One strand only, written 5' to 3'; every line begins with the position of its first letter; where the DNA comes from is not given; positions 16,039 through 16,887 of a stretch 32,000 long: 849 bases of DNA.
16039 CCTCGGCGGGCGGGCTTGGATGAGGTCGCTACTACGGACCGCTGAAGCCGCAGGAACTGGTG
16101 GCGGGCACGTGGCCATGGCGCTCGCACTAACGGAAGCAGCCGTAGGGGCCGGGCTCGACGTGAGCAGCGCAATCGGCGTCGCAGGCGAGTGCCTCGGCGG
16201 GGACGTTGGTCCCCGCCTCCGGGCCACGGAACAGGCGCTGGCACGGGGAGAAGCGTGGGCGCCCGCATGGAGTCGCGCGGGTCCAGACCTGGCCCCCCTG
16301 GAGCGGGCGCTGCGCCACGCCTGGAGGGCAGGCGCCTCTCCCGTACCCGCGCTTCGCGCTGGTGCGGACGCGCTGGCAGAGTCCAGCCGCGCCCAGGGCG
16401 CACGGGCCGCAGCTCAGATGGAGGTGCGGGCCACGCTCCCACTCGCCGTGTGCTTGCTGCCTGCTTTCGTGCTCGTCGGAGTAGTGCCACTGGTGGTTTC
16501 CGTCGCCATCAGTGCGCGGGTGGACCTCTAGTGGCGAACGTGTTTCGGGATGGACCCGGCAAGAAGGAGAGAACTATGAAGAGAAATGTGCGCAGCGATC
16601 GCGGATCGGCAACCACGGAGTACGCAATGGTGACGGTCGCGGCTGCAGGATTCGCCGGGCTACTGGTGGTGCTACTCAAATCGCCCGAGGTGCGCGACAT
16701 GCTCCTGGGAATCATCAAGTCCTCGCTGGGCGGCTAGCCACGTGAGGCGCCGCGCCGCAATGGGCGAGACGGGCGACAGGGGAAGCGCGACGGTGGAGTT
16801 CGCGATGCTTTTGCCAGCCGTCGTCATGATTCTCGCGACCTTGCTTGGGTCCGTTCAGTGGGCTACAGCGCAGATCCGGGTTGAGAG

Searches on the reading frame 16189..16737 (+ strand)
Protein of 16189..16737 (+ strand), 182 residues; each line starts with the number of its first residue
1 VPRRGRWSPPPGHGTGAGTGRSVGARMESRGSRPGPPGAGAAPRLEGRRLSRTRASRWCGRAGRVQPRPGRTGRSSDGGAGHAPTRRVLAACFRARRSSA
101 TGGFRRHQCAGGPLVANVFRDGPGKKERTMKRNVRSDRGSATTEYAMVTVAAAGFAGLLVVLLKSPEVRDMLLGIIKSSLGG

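Call 13: search_protein_families(library=pfam, proteins=[window:16189-16737:+], max_evalue=0.001)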
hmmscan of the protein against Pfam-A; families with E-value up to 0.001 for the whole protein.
window:16189-16737:+ (182 aa): 1 family
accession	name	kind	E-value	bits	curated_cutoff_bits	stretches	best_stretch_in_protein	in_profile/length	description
PF14029.11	DUF4244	-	1.9e-19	69.2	27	1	130-180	3-53/54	Protein of unknown function (DUF4244)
